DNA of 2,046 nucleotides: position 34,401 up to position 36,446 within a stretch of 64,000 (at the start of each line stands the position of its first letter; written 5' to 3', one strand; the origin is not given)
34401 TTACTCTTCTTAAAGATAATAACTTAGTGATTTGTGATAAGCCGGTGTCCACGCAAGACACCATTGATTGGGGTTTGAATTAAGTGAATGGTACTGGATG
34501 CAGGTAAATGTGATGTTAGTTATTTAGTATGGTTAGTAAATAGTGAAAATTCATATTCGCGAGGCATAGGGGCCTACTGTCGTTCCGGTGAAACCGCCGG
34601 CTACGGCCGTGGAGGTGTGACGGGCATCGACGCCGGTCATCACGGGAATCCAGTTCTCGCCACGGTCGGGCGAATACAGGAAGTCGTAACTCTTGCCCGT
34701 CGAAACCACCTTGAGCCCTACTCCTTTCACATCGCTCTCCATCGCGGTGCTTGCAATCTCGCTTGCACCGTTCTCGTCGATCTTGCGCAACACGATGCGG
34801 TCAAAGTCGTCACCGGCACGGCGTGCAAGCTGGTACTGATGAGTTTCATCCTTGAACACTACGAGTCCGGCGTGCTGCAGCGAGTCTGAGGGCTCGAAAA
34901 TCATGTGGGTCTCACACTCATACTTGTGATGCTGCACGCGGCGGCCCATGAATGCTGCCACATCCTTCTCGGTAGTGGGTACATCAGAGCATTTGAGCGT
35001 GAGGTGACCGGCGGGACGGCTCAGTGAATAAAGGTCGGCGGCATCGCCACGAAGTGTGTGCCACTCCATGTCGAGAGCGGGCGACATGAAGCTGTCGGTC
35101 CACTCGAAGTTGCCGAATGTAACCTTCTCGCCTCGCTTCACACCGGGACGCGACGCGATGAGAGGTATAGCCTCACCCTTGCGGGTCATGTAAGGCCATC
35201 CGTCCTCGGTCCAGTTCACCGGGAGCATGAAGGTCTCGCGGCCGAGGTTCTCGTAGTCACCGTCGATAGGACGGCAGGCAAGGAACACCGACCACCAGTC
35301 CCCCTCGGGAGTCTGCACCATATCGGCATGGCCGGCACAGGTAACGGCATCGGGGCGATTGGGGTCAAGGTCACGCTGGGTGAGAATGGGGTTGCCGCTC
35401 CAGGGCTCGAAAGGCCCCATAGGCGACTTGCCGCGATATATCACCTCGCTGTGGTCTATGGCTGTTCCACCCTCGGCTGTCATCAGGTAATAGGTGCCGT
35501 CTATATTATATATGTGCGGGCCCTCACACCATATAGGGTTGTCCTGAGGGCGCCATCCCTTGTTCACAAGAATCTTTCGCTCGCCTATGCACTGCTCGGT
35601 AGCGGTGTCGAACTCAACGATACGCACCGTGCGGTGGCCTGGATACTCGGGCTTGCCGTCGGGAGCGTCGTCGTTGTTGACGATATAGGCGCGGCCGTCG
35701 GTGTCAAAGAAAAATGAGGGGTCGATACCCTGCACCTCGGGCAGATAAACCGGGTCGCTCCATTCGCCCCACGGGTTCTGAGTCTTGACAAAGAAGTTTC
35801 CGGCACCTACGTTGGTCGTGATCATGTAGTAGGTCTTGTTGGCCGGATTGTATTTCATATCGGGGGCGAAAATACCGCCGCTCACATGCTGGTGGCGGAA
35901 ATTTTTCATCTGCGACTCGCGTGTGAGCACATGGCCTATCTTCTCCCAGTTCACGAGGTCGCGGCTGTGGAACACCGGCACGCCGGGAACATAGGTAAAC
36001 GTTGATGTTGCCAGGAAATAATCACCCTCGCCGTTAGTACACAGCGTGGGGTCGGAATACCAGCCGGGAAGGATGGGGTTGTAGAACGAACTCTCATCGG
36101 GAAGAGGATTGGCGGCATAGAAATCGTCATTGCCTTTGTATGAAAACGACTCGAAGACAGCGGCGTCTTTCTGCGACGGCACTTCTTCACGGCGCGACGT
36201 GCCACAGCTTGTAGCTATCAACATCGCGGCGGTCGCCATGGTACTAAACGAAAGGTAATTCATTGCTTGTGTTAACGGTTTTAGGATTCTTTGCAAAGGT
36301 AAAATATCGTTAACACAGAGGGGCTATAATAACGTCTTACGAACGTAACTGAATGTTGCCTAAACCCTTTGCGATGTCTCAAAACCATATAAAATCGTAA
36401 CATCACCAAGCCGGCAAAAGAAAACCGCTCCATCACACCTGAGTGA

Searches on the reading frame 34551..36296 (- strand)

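Call 3: search_protein_families(library=pfam, proteins=[window:34551-36296:-], max_evalue=0.01)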
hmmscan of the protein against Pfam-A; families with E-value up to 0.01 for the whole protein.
window:34551-36296:- (581 aa): 2 families
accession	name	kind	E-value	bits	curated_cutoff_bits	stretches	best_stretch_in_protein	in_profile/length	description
PF04616.20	Glyco_hydro_43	-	5e-80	269.4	32.2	1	72-368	2-288/288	Glycosyl hydrolases family 43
PF17851.8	GH43_C2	-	8.2e-36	124.1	22.7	1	401-579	2-185/203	Beta xylosidase C-terminal Concanavalin A-like domain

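Call 4: search_protein_families(library=ncbifam, proteins=[window:34551-36296:-], max_evalue=0.01)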
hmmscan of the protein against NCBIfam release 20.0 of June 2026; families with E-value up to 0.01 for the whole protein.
window:34551-36296:- (581 aa): 1 family
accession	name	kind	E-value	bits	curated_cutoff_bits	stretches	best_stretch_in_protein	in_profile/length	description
NF058598.1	BetMansidBT3780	equivalog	0.01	15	550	0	66-142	116-193/366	beta-1,2-mannosidase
